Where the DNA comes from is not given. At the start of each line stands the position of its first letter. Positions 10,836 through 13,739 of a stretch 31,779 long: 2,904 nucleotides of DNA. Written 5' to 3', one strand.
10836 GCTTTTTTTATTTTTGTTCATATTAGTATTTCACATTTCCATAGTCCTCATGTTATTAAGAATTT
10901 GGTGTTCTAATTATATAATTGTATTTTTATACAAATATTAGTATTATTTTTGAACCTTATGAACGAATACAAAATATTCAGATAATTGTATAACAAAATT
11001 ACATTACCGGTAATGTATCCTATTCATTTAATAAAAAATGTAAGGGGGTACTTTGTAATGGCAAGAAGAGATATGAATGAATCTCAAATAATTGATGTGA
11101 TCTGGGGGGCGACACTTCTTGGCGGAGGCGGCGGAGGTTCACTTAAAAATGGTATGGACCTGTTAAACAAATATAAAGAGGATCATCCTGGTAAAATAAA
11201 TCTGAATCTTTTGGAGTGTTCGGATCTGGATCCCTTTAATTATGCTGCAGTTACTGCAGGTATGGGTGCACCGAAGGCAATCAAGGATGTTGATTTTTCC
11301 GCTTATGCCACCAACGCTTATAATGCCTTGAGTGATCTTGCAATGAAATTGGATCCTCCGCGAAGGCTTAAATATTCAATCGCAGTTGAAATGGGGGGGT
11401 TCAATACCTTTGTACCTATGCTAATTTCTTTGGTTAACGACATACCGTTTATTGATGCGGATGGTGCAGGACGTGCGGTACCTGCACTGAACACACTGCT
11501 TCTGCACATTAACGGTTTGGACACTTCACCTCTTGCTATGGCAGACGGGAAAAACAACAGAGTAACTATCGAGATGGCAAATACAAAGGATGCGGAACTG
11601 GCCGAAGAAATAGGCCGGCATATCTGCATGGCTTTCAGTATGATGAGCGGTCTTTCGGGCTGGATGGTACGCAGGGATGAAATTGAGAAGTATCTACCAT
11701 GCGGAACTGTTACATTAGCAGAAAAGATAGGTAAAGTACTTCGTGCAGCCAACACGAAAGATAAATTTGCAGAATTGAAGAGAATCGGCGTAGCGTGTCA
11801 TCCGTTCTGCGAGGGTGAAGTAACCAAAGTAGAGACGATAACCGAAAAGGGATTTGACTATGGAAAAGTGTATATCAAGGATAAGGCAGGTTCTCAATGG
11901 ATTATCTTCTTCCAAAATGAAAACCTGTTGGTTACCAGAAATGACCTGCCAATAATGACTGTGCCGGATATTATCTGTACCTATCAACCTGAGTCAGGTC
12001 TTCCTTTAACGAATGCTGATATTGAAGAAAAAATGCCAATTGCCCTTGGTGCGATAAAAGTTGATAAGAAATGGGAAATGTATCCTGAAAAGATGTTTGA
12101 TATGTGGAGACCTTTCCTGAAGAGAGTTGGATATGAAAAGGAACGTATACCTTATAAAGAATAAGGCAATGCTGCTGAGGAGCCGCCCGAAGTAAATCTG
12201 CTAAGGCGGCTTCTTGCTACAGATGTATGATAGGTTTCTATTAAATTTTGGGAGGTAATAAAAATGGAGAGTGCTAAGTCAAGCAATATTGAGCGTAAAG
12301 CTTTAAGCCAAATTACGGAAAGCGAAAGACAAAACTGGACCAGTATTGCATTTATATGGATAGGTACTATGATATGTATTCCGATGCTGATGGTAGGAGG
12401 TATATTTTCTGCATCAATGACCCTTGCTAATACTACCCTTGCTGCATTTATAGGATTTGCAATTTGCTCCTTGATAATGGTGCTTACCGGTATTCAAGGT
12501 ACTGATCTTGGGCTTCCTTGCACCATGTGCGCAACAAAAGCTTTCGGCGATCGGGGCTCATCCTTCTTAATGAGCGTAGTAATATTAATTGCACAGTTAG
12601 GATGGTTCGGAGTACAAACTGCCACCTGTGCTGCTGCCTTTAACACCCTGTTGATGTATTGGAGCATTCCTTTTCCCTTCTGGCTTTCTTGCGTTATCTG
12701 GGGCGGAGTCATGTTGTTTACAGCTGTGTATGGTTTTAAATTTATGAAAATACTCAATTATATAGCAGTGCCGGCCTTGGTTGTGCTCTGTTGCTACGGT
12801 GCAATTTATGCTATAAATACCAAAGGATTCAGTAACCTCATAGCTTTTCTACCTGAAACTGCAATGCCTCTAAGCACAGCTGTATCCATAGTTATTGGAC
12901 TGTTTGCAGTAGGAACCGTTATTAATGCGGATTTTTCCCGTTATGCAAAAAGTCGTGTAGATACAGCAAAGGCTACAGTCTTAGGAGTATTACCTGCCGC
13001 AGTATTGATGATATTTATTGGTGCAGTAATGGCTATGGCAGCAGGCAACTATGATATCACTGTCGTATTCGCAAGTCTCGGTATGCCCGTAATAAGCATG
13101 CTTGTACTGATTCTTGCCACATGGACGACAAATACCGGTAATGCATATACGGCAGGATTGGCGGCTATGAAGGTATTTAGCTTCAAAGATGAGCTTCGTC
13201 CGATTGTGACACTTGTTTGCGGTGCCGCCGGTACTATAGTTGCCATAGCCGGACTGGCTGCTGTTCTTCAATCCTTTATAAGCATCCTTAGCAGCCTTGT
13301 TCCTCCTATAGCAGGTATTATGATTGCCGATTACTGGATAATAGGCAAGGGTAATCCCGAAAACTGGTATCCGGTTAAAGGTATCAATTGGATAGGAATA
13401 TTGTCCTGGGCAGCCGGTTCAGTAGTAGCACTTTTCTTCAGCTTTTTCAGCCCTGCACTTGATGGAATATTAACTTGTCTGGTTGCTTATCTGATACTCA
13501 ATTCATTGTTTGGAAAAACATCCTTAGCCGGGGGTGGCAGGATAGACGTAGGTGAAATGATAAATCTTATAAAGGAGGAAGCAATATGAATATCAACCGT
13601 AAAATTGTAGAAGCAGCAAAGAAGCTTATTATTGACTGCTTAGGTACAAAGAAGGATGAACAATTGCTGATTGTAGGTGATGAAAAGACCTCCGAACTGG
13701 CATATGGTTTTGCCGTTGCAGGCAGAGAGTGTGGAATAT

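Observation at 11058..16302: Self-contained orphan catabolic module: DUF917 + NCS1 permease + M29-like metalloenzyme + PucR regulator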

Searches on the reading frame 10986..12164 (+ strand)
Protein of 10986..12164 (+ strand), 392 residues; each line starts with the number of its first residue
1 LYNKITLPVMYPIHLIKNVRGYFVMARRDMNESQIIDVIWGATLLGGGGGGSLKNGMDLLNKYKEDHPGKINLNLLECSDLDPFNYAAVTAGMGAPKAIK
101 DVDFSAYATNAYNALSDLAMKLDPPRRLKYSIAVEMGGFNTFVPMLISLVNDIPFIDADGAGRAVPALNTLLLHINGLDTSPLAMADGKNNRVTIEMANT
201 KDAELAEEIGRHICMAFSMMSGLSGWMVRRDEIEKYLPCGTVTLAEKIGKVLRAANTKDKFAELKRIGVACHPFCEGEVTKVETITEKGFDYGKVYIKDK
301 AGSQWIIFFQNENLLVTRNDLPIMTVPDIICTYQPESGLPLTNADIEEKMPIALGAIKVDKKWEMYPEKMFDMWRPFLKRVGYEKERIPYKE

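Call 3: search_protein_families(library=pfam, proteins=[window:10986-12164:+])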
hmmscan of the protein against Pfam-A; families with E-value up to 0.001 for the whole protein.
window:10986-12164:+ (392 aa): 2 families
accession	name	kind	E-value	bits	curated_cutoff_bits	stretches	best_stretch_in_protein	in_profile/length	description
PF20906.3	S-Me-THD_C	-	1.9e-31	109.4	27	1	203-364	3-168/190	S-Me-THD-like, C-terminal domain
PF06032.18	S-Me-THD_N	-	2.2e-29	103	27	1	35-196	3-157/158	S-Me-THD-like, N-terminal domain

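Call 4: search_protein_families(library=ncbifam, proteins=[window:10986-12164:+])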
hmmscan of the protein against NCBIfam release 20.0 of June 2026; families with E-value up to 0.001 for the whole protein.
window:10986-12164:+ (392 aa): 2 families
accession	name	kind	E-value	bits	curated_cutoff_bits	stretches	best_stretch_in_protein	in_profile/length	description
NF058532.1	CH3_S_uro_de_S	equivalog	6.3e-14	51.7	450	1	30-353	3-318/352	S-methyl thiohydantoin desulfurase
NF058529.1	thiohydan_desulf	equivalog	1.8e-09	37.1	440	1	30-358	3-330/362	thiohydantoin desulfurase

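Call 12: search_solved_structures(query=window:11058-12164:+, max_evalue=1)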
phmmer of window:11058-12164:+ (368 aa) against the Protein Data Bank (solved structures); distinct sequences matched with E-value up to 1: 3.
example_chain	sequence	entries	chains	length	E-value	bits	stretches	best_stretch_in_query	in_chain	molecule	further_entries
2o3i_A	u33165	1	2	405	7.3e-21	78.1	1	6-314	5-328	Hypothetical protein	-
4efc_A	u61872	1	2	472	0.66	12.4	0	184-243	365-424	Adenylosuccinate lyase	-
8wqa_K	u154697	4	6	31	0.98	11.8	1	22-46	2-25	Coiled-coil domain-containing protein 89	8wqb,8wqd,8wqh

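Call 45: predict_structure(alignment_id=A3)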
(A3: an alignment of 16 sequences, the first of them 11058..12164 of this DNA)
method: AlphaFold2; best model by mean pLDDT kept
length: 368 residues; sequences in the alignment: 16
mean_pLDDT: 92.6   pTM: 0.93
mean pLDDT of the five models: 92.6, 92.4, 91.2, 90.9, 90.9
residues with pLDDT >= 90: 291; 70-90: 70; 50-70: 6; < 50: 1
segments of 3 or more residues with pLDDT < 50: none
pLDDT, mean of each block of 10 residues (from residue 1): 86 98 92 92 87 95 94 78 95 96 96 96 95 96 88 91 95 91 91 92 96 96 96 83 95 97 82 97 95 97 96 93 96 94 89 92 88
secondary structure, 60 per line:
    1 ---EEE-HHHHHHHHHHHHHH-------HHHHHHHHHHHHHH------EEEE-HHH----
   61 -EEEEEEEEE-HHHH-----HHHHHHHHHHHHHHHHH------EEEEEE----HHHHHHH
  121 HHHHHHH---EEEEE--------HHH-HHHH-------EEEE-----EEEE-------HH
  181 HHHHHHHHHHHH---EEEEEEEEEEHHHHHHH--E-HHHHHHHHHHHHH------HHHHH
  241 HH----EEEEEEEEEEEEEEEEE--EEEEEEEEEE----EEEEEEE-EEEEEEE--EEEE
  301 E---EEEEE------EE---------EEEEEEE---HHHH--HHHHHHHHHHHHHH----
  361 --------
elements in order: E4-6 H8-21 H29-42 E49-52 E62-70 H72-75 H81-97 E104-109 H114-127 E131-135 H148-151 E159-162 E168-171 H179-192 E196-205 H206-212 H217-229 H236-242 E247-263 E266-275 E280-286 E288-294 E297-301 E305-309 E327-333 H337-340 H343-356

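Call 69: fold_search(model_id=the predicted structure, library=pdb)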
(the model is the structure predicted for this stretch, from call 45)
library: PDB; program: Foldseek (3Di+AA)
matches with E <= 10: 818; with E <= 0.001: 2
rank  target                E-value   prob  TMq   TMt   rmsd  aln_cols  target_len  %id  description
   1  2o3i_A                4.2e-25  1.00  0.85  0.84   3.2       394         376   23  X-ray Crystal Structure of Protein CV_3147 from Chromobacterium violaceum. Northeast Structural Genomics Consortium Ta (released 2006-12-12)
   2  2o3i_B                2.1e-23  1.00  0.85  0.84   3.4       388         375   23  X-ray Crystal Structure of Protein CV_3147 from Chromobacterium violaceum. Northeast Structural Genomics Consortium Ta (released 2006-12-12)
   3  4nyq_A                6.2e-02  0.07  0.09  0.14  14.5       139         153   12  In-vivo crystallisation (midguts of a viviparous cockroach) and structure at 1.2 A resolution of a glycosylated, lipid (released 2014-01-01)
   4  3j16_F                9.8e-02  0.07  0.10  0.17  14.5       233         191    8  Models of ribosome-bound Dom34p and Rli1p and their ribosomal binding partners (released 2012-02-22)
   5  8f0y                  1.0e-01  0.08  0.10  0.17  13.8       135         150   13  Lipocalin-like Milk protein-1 (released 2023-08-23)
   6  7r81_K1               1.1e-01  0.06  0.09  0.16  16.9       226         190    9  Structure of the translating Neurospora crassa ribosome arrested by cycloheximide (released 2021-12-01)
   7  6fge_A                1.2e-01  0.13  0.09  0.10  14.8       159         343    7  Crystal structure of human ZUFSP/ZUP1 in complex with ubiquitin (released 2018-04-04)
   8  6eku                  1.3e-01  0.11  0.09  0.05  15.3       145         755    8  Vibrio cholerae neuraminidase complexed with zanamivir (released 2017-11-29)
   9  6eks                  1.4e-01  0.11  0.09  0.05  15.3       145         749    9  Vibrio cholerae neuraminidase complexed with oseltamivir carboxylate (released 2017-11-29)
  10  5epq_A                1.4e-01  0.04  0.09  0.14  14.4       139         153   12  Structure at 1.75 A resolution of a glycosylated, lipid-binding, lipocalin-like protein (released 2015-12-02)
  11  2w68_C                1.5e-01  0.12  0.09  0.16  15.6       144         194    8  ENHANCING THE RECEPTOR AFFINITY OF THE SIALIC ACID-BINDING DOMAIN OF VIBRIO CHOLERAE SIALIDASE THROUGH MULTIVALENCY (released 2008-12-30)
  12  6zgp_F                1.5e-01  0.03  0.09  0.09  19.6       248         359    8  Crystal structure of the quaternary ammonium Rieske monooxygenase CntA in complex with inhibitor MMV12 (MMV020670) (released 2020-11-18)
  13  3lyd_B                1.6e-01  0.07  0.07  0.13  13.6       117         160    9  Crystal structure of Putative uncharacterized protein from Jonesia denitrificans (released 2010-03-09)
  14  9hfo_7                1.8e-01  0.12  0.11  0.09  14.5       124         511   11  Translation-initiation state of human mitochondrial ribosome small subunit (State G) (released 2025-04-23)
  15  6zgp_K                2.0e-01  0.08  0.10  0.10  17.5       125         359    7  Crystal structure of the quaternary ammonium Rieske monooxygenase CntA in complex with inhibitor MMV12 (MMV020670) (released 2020-11-18)
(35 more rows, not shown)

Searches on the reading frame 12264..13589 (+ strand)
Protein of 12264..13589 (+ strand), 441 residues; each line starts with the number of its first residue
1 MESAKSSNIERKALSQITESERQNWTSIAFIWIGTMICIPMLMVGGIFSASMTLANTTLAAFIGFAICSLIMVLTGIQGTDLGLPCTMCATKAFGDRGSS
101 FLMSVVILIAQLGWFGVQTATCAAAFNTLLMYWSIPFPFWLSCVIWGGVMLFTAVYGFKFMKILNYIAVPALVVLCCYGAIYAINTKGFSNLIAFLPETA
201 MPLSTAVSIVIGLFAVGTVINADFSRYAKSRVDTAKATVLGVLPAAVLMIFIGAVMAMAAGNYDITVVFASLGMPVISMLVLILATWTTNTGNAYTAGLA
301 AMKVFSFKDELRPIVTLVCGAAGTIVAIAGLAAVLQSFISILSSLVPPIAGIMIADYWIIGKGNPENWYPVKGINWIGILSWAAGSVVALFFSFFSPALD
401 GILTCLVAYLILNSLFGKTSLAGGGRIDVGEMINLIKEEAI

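Call 3: search_protein_families(library=pfam, proteins=[window:12264-13589:+])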
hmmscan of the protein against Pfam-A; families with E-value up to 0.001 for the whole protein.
window:12264-13589:+ (441 aa): 1 family
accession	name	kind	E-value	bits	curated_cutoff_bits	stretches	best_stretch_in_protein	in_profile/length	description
PF02133.21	Transp_cyt_pur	-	3.6e-27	95.7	23.5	1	17-394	2-418/440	Permease for cytosine/purines, uracil, thiamine, allantoin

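Call 4: search_protein_families(library=ncbifam, proteins=[window:12264-13589:+])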
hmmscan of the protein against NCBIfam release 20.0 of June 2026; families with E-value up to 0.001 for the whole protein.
window:12264-13589:+ (441 aa): 5 families
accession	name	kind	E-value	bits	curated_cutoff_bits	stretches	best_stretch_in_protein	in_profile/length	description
NF008241.0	PRK11017.1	equivalog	2.5e-59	201.1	326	1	13-419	8-406/416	cytosine permease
TIGR02358.1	thia_cytX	hypoth_equivalog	5.3e-33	114.7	309.85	1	28-408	3-373/386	putative hydroxymethylpyrimidine transporter CytX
TIGR00800.1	ncs1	subfamily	3.6e-31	108.3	353.1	1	14-365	4-393/447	NCS1 family nucleobase:cation symporter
NF008476.1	PRK11375.1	equivalog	2.4e-17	62.9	620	1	20-363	17-397/467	allantoin permease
NF047713.1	AllantTportGProt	equivalog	2.7e-15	56.1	800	1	20-363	22-401/471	allantoin transporter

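Call 30: search_solved_structures(query=window:12264-13589:+, max_evalue=0.001, show_alignments=1)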
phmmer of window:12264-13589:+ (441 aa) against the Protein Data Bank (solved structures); distinct sequences matched with E-value up to 0.001: 3.
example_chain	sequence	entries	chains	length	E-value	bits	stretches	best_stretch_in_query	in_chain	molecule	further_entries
7qoa_A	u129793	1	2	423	9.4e-30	107.1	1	19-419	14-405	Cytosine permease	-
4d1a_A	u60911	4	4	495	8.8e-26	94.1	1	26-413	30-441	HYDANTOIN TRANSPORT PROTEIN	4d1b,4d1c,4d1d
2jln_A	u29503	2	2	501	9.2e-26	94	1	26-413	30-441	MHP1 | Hydantoin permease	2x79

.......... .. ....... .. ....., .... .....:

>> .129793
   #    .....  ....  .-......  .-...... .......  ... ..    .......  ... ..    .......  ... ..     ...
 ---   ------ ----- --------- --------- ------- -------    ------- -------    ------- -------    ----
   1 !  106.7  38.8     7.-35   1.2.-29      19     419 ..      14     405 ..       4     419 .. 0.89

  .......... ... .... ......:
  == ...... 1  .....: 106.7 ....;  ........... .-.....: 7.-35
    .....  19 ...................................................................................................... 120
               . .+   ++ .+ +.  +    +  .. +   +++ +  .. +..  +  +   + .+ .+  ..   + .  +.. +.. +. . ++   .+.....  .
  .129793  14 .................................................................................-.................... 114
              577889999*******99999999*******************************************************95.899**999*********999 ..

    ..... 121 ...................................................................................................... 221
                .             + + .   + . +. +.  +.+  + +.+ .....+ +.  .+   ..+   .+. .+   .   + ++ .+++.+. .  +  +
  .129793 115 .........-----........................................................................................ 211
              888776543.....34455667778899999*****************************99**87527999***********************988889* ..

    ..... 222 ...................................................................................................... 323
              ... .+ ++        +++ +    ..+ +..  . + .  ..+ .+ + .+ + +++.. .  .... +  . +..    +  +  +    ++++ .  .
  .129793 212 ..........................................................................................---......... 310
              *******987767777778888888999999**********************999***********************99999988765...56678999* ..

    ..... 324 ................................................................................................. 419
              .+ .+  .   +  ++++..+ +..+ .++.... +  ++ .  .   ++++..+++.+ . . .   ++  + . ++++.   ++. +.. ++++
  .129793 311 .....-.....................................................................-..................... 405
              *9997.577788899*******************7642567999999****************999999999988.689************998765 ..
